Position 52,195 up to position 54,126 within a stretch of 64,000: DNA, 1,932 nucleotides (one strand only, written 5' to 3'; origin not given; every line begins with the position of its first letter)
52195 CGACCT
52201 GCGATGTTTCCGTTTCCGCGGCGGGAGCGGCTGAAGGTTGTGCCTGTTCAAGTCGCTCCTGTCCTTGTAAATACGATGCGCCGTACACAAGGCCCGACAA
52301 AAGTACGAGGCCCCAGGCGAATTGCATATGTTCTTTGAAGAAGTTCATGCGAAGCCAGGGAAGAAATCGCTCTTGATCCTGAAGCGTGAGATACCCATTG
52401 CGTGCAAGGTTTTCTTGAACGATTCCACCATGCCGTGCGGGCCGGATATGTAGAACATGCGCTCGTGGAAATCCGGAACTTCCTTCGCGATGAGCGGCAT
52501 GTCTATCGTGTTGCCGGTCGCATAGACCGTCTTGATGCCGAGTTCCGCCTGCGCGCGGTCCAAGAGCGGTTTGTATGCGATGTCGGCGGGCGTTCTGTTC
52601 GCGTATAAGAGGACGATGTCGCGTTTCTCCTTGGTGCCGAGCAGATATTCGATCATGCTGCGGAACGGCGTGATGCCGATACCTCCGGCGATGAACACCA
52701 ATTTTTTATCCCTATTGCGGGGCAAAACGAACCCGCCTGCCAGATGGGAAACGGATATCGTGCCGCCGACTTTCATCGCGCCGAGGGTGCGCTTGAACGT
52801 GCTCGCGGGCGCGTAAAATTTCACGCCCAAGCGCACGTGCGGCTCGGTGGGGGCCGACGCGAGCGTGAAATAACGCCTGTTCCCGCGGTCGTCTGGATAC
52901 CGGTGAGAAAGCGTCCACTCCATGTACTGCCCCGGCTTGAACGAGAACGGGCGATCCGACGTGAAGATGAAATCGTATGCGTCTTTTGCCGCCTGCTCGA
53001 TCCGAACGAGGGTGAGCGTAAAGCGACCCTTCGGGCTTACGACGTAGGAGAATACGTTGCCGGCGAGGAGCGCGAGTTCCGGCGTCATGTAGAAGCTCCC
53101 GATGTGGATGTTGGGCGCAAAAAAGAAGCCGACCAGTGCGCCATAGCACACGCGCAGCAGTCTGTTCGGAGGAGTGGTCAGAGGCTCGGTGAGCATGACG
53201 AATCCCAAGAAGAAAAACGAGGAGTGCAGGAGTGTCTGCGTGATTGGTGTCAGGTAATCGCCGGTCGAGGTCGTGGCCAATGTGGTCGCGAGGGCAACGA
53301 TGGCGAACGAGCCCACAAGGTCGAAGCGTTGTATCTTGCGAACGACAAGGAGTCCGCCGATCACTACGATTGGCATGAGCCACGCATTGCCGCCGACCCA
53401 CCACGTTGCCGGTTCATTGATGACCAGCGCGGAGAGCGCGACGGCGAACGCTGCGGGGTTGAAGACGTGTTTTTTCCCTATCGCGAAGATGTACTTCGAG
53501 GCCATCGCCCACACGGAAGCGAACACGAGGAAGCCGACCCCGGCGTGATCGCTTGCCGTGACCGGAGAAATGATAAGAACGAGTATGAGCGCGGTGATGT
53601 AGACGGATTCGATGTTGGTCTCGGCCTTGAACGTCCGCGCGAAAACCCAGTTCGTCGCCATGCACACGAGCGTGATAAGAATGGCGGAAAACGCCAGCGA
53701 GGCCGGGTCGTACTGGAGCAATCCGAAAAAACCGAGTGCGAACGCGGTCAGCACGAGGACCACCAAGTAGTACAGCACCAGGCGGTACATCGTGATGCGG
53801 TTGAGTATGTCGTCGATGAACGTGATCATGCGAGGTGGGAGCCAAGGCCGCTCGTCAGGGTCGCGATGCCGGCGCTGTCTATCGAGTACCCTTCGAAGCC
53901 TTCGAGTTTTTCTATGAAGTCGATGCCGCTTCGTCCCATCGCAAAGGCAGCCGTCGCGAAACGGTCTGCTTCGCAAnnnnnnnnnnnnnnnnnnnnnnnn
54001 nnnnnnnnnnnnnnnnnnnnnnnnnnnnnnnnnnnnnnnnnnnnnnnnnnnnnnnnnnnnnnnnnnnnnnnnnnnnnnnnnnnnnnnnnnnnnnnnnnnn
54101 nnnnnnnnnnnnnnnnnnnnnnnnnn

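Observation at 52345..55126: Compact flavin module (FMN-binding protein, ApbE, membrane FNR-like flavoprotein) directly upstream of the cyo oxidase operon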

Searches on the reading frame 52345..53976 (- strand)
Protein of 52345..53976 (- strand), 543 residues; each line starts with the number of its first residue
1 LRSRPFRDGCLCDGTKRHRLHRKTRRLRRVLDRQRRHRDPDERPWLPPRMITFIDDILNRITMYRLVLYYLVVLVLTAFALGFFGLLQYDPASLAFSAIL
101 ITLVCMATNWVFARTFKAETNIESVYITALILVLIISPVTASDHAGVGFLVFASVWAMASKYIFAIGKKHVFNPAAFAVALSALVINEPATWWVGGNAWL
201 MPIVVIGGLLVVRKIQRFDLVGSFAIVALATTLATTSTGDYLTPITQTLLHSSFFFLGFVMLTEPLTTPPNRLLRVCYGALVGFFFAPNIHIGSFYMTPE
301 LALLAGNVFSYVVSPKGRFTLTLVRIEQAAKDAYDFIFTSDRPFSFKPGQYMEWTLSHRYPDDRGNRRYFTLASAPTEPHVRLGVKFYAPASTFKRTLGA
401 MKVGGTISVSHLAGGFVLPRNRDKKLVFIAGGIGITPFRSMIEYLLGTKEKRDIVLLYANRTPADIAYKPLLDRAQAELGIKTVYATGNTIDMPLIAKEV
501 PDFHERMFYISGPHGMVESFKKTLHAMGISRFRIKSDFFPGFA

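Call 3: search_protein_families(library=pfam, proteins=[window:52345-53976:-], max_evalue=0.01)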
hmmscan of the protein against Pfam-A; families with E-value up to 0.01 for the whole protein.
window:52345-53976:- (543 aa): 3 families
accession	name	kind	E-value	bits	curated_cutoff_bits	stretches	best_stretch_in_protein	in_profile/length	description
PF00175.26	NAD_binding_1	-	7e-12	46.4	22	1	428-520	1-107/109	Oxidoreductase NAD-binding domain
PF03116.20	NQR2_RnfD_RnfE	-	6.6e-07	29.4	27.7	1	203-311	177-284/296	NQR2, RnfD, RnfE family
PF08030.17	NAD_binding_6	-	0.0098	16.4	22.2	0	425-463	3-46/156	Ferric reductase NAD binding domain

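Call 4: search_protein_families(library=ncbifam, proteins=[window:52345-53976:-], max_evalue=0.01)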
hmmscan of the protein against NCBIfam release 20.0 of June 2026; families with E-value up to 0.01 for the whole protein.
window:52345-53976:- (543 aa): 19 families
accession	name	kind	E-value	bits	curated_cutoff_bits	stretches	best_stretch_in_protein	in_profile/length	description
NF009805.0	PRK13289.1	equivalog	3.3e-21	75.7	432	1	345-539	184-392/399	NO-inducible flavohemoprotein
NF058606.1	GlBtMonoRdsGbcB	equivalog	3.1e-18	65.8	500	1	316-530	11-238/362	glycine betaine monooxygenase reductase subunit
TIGR02160.1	PA_CoA_Oxy5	hypoth_equivalog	4.9e-16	58.5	420.8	1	322-539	5-241/352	1,2-phenylacetyl-CoA epoxidase subunit PaaE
NF007964.0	PRK10684.1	equivalog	2.1e-15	56.5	383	1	320-538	11-236/333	NADH oxidoreductase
NF040810.1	BenC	equivalog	3.8e-14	52.6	430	1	318-531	104-322/333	benzoate 1,2-dioxygenase electron transfer component BenC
NF005963.0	PRK08051.1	equivalog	4.4e-14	52.3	230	1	324-472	9-152/233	NAD(P)H-flavin reductase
NF045803.1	MethMoxFADbindMmoC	equivalog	1.9e-09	36.7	500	1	342-483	136-273/343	aromatic/alkene monooxygenase hydroxylase FAD-binding subunit MmoC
NF008822.0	PRK11872.1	equivalog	9.6e-09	34.7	402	1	341-537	132-333/341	anthranilate 1,2-dioxygenase electron transfer component AntC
NF052252.1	flav_redu_LuxG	exception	1.6e-08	34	340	1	323-461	5-140/232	flavin mononucleotide reductase LuxG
TIGR01941.1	nqrF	equivalog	7.1e-08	31.8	295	1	398-478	246-326/405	NADH:ubiquinone reductase (Na(+)-transporting) subunit F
NF008178.0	PRK10926.1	equivalog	8.2e-08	31.8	390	1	345-484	30-171/248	ferredoxin--NADP(+) reductase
NF040830.1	sulfhyd_ShyC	equivalog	1.2e-07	31.2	600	1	342-469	35-154/288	NAD(P)-dependent hydrogenase/sulfhydrogenase 2 subunit gamma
NF006220.0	PRK08345.1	subfamily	1.4e-07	31.1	395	1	342-505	39-197/294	cytochrome-c3 hydrogenase subunit gamma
NF004317.0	PRK05713.1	equivalog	3e-06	26.7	338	1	324-539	97-308/312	iron-sulfur-binding ferredoxin reductase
TIGR02911.1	sulfite_red_B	equivalog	6.4e-06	25.5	288.6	1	413-483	89-160/261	anaerobic sulfite reductase subunit AsrB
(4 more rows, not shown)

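Call 14: find_homologous_proteins(query=window:52348-53829:-, max_evalue=0.00001)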
Query window:52348-53829:- (494 aa): 7601 proteins with E <= 0.00001 among 8000 candidates; the best 120 are listed.
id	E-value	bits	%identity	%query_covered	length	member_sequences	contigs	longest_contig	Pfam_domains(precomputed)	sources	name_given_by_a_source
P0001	0.0e+0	1103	100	100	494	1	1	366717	PF00175.27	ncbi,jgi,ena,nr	ncbi:MAG TPA: hypothetical protein VMH91_00765 [Candidatus Paceibacterota bacterium]|nr:hypothetical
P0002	4.4e-269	911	80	100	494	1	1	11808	PF00175.27,PF03116.21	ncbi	-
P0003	1.9e-264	896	80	100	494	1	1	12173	PF00175.27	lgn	-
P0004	3.0e-264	895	80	100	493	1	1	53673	PF00175.27,PF03116.21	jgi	jgi:ferredoxin-NADP reductase/Na+-translocating ferredoxin:NAD+ oxidoreductase RnfD subunit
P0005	1.6e-263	893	81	100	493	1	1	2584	PF00175.27,PF03116.21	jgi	jgi:ferredoxin-NADP reductase/Na+-translocating ferredoxin:NAD+ oxidoreductase RnfD subunit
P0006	9.8e-263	890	80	99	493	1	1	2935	PF00175.27,PF03116.21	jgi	jgi:ferredoxin-NADP reductase/Na+-translocating ferredoxin:NAD+ oxidoreductase RnfD subunit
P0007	6.8e-258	874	78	100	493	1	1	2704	PF00175.27,PF03116.21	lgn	-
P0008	4.4e-257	872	78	100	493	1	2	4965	PF00175.27,PF03116.21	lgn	-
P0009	1.2e-256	870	78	100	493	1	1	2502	PF00175.27,PF03116.21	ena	-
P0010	5.8e-256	868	79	100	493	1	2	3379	PF00175.27,PF03116.21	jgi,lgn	-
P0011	4.3e-255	865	79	97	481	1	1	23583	PF00175.27,PF03116.21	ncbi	-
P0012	4.4e-254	862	77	100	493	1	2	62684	PF00175.27,PF03116.21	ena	-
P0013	3.7e-253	859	75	99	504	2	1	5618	PF00175.27,PF03116.21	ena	-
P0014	7.1e-253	858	75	100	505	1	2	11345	PF00175.27,PF03116.21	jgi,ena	jgi:ferredoxin-NADP reductase/Na+-translocating ferredoxin:NAD+ oxidoreductase RnfD subunit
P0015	1.7e-252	857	75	99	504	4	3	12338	PF00175.27,PF03116.21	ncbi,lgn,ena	-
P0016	7.7e-252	854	79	97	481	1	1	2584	PF00175.27,PF03116.21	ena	-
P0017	1.3e-251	854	76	100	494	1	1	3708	PF00175.27,PF03116.21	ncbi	-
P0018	6.4e-251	851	77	100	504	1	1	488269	PF00175.27,PF03116.21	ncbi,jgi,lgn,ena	jgi:ferredoxin-NADP reductase/Na+-translocating ferredoxin:NAD+ oxidoreductase RnfD subunit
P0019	1.9e-250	850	75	100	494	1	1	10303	PF00175.27,PF03116.21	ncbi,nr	ncbi:MAG: RnfABCDGE type electron transport complex subunit D [Patescibacteria group bacterium]|nr:R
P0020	3.2e-250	849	75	100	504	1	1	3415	PF00175.27,PF03116.21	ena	-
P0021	3.9e-250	849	76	100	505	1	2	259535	PF00175.27,PF03116.21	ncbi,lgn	-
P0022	6.8e-249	845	76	100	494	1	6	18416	PF00175.27,PF03116.21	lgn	-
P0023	2.3e-248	843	75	100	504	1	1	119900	PF00175.27,PF03116.21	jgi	jgi:ferredoxin-NADP reductase/Na+-translocating ferredoxin:NAD+ oxidoreductase RnfD subunit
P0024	3.2e-248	843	74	99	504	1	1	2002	PF00175.27,PF03116.21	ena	-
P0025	3.8e-248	842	74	100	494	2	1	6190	PF00175.27,PF03116.21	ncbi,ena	-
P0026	6.3e-248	842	74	100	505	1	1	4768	PF00175.27,PF03116.21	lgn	-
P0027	2.4e-247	840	72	100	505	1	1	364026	PF00175.27,PF03116.21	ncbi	-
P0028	3.0e-247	839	74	100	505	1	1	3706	PF00175.27,PF03116.21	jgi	jgi:ferredoxin-NADP reductase/Na+-translocating ferredoxin:NAD+ oxidoreductase RnfD subunit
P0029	1.7e-246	837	75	100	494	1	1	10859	PF00175.27,PF03116.21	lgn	-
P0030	2.6e-245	833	74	100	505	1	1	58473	PF00175.27,PF03116.21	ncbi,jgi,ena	-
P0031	7.4e-245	831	74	100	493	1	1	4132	PF00175.27,PF03116.21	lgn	-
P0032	1.8e-244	830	73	100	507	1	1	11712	PF00175.27,PF03116.21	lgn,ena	-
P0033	2.3e-244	830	76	97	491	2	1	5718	PF00175.27,PF03116.21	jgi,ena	-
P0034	7.4e-243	825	75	97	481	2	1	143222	PF00175.27,PF03116.21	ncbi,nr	ncbi:MAG TPA: RnfABCDGE type electron transport complex subunit D [Candidatus Paceibacterota bacteri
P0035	1.3e-242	824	72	100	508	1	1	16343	PF00175.27,PF03116.21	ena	-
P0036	1.9e-242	823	74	97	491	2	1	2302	PF00175.27,PF03116.21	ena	-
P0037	3.6e-242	823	74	100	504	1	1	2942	PF00175.27,PF03116.21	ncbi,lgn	-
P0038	5.5e-242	822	73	100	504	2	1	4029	PF00175.27,PF03116.21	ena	-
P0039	9.5e-242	821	74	99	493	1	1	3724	PF00175.27,PF03116.21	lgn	-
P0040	2.6e-240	816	72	100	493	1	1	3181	PF00175.27,PF03116.21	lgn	-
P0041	5.7e-240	815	74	97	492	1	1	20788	PF00175.27,PF03116.21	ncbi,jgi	jgi:ferredoxin-NADP reductase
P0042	2.1e-239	813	72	100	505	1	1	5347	PF00175.27,PF03116.21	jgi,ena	-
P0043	2.4e-239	813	71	100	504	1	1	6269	PF00175.27,PF03116.21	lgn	-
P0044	2.8e-239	813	72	100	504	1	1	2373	PF00175.27,PF03116.21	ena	-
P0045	5.6e-239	812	72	100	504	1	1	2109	PF00175.27,PF03116.21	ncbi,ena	-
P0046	6.2e-239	812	72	100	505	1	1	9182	PF00175.27,PF03116.21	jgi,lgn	jgi:ferredoxin-NADP reductase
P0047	7.9e-239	812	71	100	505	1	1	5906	PF00175.27,PF03116.21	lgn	-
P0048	8.1e-239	812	72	99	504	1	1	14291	PF00175.27,PF03116.21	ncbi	-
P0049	4.6e-238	809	72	100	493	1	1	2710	PF00175.27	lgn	-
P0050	5.0e-238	809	72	100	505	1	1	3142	PF00175.27,PF03116.21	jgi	jgi:ferredoxin-NADP reductase/Na+-translocating ferredoxin:NAD+ oxidoreductase RnfD subunit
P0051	1.4e-237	807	72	100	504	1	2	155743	PF00175.27,PF03116.21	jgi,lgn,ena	jgi:ferredoxin-NADP reductase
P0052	1.8e-237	807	72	100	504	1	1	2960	PF00175.27,PF03116.21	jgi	jgi:ferredoxin-NADP reductase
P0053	3.2e-236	803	71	100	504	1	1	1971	PF00175.27,PF03116.21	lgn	-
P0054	4.8e-236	802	72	99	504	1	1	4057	PF00175.27,PF03116.21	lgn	-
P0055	5.5e-236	802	71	100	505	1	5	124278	PF00175.27,PF03116.21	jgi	jgi:ferredoxin-NADP reductase/Na+-translocating ferredoxin:NAD+ oxidoreductase RnfD subunit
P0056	8.8e-236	802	74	97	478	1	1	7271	PF00175.27,PF03116.21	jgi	jgi:ferredoxin-NADP reductase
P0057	9.3e-236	801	71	100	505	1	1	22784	PF00175.27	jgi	jgi:ferredoxin-NADP reductase/Na+-translocating ferredoxin:NAD+ oxidoreductase RnfD subunit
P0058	1.5e-235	801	71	100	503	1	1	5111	PF00175.27,PF03116.21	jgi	-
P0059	3.4e-235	800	71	100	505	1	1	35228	PF00175.27,PF03116.21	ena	-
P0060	1.7e-234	797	71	100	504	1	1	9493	PF00175.27,PF03116.21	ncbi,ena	-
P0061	6.0e-233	792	70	100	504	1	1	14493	PF00175.27,PF03116.21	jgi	jgi:ferredoxin-NADP reductase/Na+-translocating ferredoxin:NAD+ oxidoreductase RnfD subunit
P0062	1.1e-232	791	72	99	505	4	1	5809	PF00175.27,PF03116.21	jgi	jgi:ferredoxin-NADP reductase/Na+-translocating ferredoxin:NAD+ oxidoreductase RnfD subunit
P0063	9.0e-232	788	69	100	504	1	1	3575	PF00175.27,PF03116.21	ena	-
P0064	2.5e-231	787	71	100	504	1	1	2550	PF00175.27,PF03116.21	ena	-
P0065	2.0e-230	784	70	100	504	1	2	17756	PF00175.27,PF03116.21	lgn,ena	-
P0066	1.7e-229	781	71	93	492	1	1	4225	PF00175.27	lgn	-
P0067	3.6e-229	780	69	100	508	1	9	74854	PF00175.27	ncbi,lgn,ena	-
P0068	6.7e-229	779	69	99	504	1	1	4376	PF00175.27,PF03116.21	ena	-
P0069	1.2e-228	778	70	100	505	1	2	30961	PF00175.27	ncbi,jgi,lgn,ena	-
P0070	1.6e-228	778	68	100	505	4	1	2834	PF00175.27,PF03116.21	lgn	-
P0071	2.6e-228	777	69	100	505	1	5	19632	PF00175.27,PF03116.21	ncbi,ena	-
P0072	4.1e-228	776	68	100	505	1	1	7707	PF00175.27,PF03116.21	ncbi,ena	-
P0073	6.9e-228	775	70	100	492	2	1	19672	PF00175.27,PF03116.21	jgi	jgi:ferredoxin-NADP reductase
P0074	8.3e-228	775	69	100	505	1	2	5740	PF00175.27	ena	-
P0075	1.5e-227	774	69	100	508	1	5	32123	PF00175.27,PF03116.21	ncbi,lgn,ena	-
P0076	2.2e-226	771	70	100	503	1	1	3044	PF00175.27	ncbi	-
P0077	2.5e-226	770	68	100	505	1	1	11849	PF00175.27,PF03116.21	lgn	-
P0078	3.2e-226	770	68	100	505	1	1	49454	PF00175.27,PF03116.21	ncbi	-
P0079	1.1e-225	768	68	100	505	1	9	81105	PF00175.27,PF03116.21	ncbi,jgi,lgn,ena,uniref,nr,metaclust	ncbi:MAG: hypothetical protein CO029_03200 [Candidatus Magasanikbacteria bacterium CG_4_9_14_0_2_um_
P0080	4.5e-225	766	68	100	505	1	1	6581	PF00175.27,PF03116.21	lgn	-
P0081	4.9e-225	766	70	100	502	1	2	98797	PF00175.27,PF03116.21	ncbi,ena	-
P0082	4.5e-224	763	67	100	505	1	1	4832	PF00175.27,PF03116.21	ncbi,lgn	-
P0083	1.0e-223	762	68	97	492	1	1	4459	PF00175.27,PF03116.21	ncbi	-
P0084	1.1e-223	762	69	100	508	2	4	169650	PF00175.27,PF03116.21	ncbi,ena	-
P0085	2.2e-223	761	68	100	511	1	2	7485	PF00175.27,PF03116.21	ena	-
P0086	4.0e-223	760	68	100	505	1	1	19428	PF00175.27,PF03116.21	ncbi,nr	ncbi:MAG: RnfABCDGE type electron transport complex subunit D [Patescibacteria group bacterium]|nr:R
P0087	5.0e-223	759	68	100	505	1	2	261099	PF00175.27,PF03116.21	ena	-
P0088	6.9e-223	759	67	100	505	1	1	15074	PF00175.27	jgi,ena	-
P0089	7.9e-223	759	68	100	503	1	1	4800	PF00175.27,PF03116.21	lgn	-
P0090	7.9e-223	759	74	90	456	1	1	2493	PF00175.27,PF03116.21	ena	-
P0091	8.9e-223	759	68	100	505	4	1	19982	PF00175.27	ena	-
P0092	5.3e-222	756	67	100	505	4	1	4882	PF00175.27,PF03116.21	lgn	-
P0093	9.1e-221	752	66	100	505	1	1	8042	PF00175.27,PF03116.21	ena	-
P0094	3.1e-220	750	67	100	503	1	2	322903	PF00175.27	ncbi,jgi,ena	jgi:ferredoxin-NADP reductase/Na+-translocating ferredoxin:NAD+ oxidoreductase RnfD subunit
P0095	4.9e-220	750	67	100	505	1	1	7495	PF00175.27,PF03116.21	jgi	jgi:ferredoxin-NADP reductase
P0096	7.0e-220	749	68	100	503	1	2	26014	PF00175.27,PF03116.21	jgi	jgi:ferredoxin-NADP reductase/Na+-translocating ferredoxin:NAD+ oxidoreductase RnfD subunit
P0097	5.2e-219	746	67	100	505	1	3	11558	PF00175.27,PF03116.21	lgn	-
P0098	9.7e-219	745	66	100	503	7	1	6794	PF00175.27,PF03116.21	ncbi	-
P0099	1.2e-218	745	66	100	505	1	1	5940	PF00175.27,PF03116.21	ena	-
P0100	6.4e-218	743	66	100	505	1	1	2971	PF00175.27,PF03116.21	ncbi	-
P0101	6.5e-218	743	68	100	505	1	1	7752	PF00175.27,PF03116.21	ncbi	-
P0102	8.4e-218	742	66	100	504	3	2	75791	PF00175.27,PF03116.21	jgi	jgi:ferredoxin-NADP reductase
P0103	1.2e-217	742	65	100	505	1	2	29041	PF00175.27,PF03116.21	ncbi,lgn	-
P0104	1.3e-217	742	66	100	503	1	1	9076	PF00175.27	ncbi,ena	-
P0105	1.5e-217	741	67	100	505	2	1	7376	PF00175.27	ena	-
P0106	4.7e-217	740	66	100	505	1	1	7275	PF00175.27,PF03116.21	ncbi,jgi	-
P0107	6.9e-217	739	66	100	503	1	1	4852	PF00175.27,PF03116.21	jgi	jgi:ferredoxin-NADP reductase/Na+-translocating ferredoxin:NAD+ oxidoreductase RnfD subunit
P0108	1.3e-216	738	66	100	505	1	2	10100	PF00175.27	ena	-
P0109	4.4e-216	737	66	100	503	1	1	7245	PF00175.27,PF03116.21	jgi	-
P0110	6.8e-216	736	68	97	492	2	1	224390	PF00175.27,PF03116.21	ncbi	-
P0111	2.9e-215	734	67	97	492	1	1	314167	PF00175.27,PF03116.21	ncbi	-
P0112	7.3e-215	733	65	99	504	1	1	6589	PF00175.27,PF03116.21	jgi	jgi:ferredoxin-NADP reductase/Na+-translocating ferredoxin:NAD+ oxidoreductase RnfD subunit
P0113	1.0e-214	732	65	100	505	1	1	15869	PF00175.27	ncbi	-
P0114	3.8e-214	730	65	100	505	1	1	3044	PF00175.27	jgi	jgi:ferredoxin-NADP reductase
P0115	3.9e-214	730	68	97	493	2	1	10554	PF00175.27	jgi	-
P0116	4.6e-214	730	65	100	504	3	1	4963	PF00175.27,PF03116.21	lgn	-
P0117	5.9e-214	730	68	94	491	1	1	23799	PF00175.27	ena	-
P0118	6.2e-214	729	66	100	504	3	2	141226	PF00175.27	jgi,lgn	jgi:ferredoxin-NADP reductase/Na+-translocating ferredoxin:NAD+ oxidoreductase RnfD subunit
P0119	1.4e-213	728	67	97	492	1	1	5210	PF00175.27,PF03116.21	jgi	jgi:ferredoxin-NADP reductase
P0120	1.5e-213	728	65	100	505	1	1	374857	PF00175.27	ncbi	-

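Call 15: find_encoding_contigs(protein=P0001, flank=10000, max_places=3)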
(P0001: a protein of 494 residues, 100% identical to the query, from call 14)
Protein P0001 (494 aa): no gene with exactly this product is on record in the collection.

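Call 16: find_encoding_contigs(protein=P0018, flank=10000, max_places=2)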
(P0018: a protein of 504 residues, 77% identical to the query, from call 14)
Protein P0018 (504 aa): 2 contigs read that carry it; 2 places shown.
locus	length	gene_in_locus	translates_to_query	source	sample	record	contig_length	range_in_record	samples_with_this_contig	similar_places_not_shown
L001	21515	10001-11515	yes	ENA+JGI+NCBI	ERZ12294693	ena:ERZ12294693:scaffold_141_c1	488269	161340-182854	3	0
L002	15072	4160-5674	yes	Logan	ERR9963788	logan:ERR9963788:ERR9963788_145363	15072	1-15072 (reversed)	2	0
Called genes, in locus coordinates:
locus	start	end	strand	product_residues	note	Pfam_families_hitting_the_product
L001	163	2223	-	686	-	PF00239:Resolvase, PF07508:Recombinase, PF13408:Zn_ribbon_recom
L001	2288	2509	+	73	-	PF12844:HTH_19, PF13560:HTH_31, PF01381:HTH_3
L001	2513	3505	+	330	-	PF13240:Zn_Ribbon_1 (weak)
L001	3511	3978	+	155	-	PF13240:Zn_Ribbon_1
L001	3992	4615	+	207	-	PF08843:AbiEii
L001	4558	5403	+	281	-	-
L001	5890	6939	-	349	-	PF00989:PAS (weak), PF08448:PAS_4 (weak), PF07568:HisKA_2, PF13581:HATPase_c_2 (weak), PF02518:HATPase_c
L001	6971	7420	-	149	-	-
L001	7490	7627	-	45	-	-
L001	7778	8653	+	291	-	-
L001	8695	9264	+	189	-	PF04205:FMN_bind (weak)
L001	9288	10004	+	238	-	PF02424:ApbE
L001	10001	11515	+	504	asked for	PF03116:NQR2_RnfD_RnfE (weak), PF00175:NAD_binding_1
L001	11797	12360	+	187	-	-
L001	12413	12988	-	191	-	-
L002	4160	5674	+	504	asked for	PF03116:NQR2_RnfD_RnfE (weak), PF00175:NAD_binding_1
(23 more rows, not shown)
